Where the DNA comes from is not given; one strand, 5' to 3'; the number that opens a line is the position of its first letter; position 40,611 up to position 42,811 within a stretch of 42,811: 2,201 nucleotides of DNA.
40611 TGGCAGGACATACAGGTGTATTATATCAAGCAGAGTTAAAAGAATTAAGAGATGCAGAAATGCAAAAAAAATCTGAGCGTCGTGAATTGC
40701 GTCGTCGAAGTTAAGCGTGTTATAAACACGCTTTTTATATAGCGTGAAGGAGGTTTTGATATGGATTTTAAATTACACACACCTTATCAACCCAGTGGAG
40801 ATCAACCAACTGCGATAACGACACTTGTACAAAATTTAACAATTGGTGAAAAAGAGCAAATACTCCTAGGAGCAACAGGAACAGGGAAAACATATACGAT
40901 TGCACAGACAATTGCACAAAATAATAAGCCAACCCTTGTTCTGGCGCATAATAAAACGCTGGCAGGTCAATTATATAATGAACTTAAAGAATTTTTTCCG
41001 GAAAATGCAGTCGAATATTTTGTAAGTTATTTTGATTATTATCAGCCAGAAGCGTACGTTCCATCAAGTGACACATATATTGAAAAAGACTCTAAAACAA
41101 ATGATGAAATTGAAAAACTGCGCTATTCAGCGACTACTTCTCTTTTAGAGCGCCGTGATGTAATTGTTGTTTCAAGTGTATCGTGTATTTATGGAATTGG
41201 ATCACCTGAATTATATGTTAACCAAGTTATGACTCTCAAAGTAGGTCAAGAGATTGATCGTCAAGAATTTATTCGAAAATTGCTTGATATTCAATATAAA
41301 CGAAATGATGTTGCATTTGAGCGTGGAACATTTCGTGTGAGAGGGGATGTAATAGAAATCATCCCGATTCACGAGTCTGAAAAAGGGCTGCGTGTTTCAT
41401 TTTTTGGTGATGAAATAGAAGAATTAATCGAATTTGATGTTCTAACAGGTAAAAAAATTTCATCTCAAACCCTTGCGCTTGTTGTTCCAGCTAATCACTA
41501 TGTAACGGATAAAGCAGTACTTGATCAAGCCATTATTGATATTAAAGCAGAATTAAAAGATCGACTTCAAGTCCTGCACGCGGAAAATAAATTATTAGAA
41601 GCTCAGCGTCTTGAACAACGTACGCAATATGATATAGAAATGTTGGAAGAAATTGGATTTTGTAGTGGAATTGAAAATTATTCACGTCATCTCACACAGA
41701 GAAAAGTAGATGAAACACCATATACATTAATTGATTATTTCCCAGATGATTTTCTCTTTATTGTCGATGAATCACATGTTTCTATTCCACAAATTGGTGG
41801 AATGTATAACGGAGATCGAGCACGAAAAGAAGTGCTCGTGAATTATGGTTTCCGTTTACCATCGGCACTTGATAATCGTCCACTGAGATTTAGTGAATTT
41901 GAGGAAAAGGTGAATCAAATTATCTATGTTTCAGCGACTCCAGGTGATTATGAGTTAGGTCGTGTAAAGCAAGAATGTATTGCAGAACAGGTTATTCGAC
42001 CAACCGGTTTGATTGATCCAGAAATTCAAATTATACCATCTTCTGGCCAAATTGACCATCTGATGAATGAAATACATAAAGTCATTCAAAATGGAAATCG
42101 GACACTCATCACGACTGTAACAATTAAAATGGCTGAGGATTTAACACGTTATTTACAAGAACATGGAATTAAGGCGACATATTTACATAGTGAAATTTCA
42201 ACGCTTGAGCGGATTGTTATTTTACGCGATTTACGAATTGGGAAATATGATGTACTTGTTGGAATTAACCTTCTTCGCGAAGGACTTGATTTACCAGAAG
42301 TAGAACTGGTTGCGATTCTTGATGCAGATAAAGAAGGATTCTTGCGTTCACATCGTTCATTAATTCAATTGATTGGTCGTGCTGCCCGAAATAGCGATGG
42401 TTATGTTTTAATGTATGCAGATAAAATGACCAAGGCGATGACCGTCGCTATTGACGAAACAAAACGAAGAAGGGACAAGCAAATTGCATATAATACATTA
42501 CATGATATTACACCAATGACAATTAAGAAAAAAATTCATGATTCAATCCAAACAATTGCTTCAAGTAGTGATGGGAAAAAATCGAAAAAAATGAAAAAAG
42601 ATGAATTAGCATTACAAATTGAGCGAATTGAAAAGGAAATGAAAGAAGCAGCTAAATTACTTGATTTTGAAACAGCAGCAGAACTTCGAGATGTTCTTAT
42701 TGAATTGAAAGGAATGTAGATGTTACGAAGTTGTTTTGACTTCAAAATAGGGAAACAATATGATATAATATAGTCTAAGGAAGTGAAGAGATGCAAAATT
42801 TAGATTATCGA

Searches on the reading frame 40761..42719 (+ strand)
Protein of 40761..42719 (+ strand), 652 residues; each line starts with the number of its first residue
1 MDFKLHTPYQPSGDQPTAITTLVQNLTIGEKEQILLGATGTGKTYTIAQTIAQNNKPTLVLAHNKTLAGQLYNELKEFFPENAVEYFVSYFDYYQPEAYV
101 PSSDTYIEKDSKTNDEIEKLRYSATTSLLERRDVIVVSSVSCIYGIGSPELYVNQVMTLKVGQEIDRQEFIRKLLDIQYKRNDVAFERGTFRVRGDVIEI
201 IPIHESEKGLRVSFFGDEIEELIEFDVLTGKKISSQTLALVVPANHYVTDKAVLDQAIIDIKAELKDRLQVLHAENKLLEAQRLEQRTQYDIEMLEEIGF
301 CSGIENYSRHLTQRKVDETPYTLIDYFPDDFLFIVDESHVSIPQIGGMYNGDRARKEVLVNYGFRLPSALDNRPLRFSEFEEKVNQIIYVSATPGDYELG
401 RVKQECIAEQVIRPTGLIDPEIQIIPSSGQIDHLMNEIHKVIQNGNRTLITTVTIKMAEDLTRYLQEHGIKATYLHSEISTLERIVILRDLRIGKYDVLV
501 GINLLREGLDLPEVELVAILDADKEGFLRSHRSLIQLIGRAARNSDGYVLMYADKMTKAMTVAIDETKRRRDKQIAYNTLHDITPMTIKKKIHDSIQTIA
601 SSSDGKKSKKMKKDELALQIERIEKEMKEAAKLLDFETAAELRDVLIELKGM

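Call 20: search_protein_families(library=pfam, proteins=[window:40761-42719:+], max_evalue=0.0001)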
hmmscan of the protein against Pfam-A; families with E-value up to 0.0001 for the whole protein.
window:40761-42719:+ (652 aa): 6 families
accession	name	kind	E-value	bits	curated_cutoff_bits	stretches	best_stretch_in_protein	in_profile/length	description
PF17757.6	UvrB_inter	-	1.5e-32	112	22.9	1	158-247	2-91/91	UvrB interaction domain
PF00271.37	Helicase_C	-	5.9e-21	75.2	23.5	1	433-544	5-109/110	Helicase conserved C-terminal domain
PF12344.14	UvrB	-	1.4e-19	70.1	27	1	551-592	1-42/43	Ultra-violet resistance protein B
PF04851.21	ResIII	-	1.2e-12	48.5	22.5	1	13-85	6-83/164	Type III restriction enzyme, res subunit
PF02151.25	UVR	-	2.8e-08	33.7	21.5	1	619-650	3-34/36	UvrB/uvrC motif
PF00270.35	DEAD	-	6.6e-07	29.6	26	1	26-82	10-72/167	DEAD/DEAH box helicase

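Call 23: find_related_loci(query=window:40761-42719:+, collection=genome_contigs, flank=500)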
Query window:40761-42719:+ (652 aa) in genome_contigs; peptide patterns used: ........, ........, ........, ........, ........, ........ (x = any residue, [..] = any of these).
600 stretches matched a pattern (row limit reached: there are more); 584 encode a relative of the query (tblastn E <= 1e-3); the best 80 are kept; 80 distinct loci.
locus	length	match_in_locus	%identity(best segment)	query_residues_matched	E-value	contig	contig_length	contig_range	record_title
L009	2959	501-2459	64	3-651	0e+0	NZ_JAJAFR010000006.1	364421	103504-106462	Alkalihalobacillus deserti strain TRPH29 Scaffold6_1, whole genome shotgun sequence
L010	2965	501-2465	63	3-651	0e+0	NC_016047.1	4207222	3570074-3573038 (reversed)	Bacillus spizizenii TU-B-10, complete sequence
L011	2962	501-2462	63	3-651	0e+0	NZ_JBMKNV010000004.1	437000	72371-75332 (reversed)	Metabacillus sp. RGM 3146 NODE_4_length_437000_cov_30.059262, whole genome shotgun sequence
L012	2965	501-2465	63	3-651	0e+0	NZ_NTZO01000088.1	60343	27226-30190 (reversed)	Bacillus sp. AFS001701 AFS001701_84_G11_Contig42_140604, whole genome shotgun sequence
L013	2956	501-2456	64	3-651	0e+0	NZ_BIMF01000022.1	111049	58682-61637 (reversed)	Paenibacillus lautus NBRC 15380 PLA01S_CON0022, whole genome shotgun sequence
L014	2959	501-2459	63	3-651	0e+0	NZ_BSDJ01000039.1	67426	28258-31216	Paenibacillus tyrfis strain YSS-72.2.G2 Contig039, whole genome shotgun sequence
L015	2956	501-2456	64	3-651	0e+0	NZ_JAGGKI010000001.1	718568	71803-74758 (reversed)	Paenibacillus lactis strain DSM 15596 Ga0454112_01, whole genome shotgun sequence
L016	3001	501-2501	59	1-652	0e+0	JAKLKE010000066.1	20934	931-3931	MAG: Myxococcota bacterium isolate MAG.430 MAG.430-NODE_66_length_20934_cov_3.918397, whole genome shotgun sequence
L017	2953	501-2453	61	2-650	0e+0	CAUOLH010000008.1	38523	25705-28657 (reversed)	MAG TPA_asm: uncultured Candidatus Saccharibacteria bacterium isolate SRR11085304_bin.17_MetaWRAP_v1.3_MAG genome assemb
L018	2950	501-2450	60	3-650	0e+0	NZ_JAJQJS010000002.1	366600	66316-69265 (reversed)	Candidatus Nanosynbacter sp. TM7-076 c_000000000003, whole genome shotgun sequence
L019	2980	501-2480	58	2-650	0e+0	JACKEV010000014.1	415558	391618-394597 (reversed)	MAG: Alphaproteobacteria bacterium isolate HK-STAS-MYXO-43 HK-STAS-MYXO-43_14, whole genome shotgun sequence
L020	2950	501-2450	60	3-650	0e+0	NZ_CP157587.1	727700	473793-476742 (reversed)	Candidatus Nanosynbacter sp. TM7-008 chromosome, complete genome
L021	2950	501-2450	60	3-650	0e+0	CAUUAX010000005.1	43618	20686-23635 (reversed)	MAG TPA_asm: uncultured Candidatus Saccharibacteria bacterium isolate ERR10228828_bin.15_MetaWRAP_v1.3_MAG genome assemb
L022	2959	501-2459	60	3-652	0e+0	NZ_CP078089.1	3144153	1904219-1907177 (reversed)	Allobaculum mucilyticum strain 128 chromosome, complete genome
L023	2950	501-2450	60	3-650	0e+0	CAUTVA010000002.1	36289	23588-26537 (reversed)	MAG TPA_asm: uncultured Candidatus Saccharibacteria bacterium isolate ERR10228874_bin.2_MetaWRAP_v1.3_MAG genome assembl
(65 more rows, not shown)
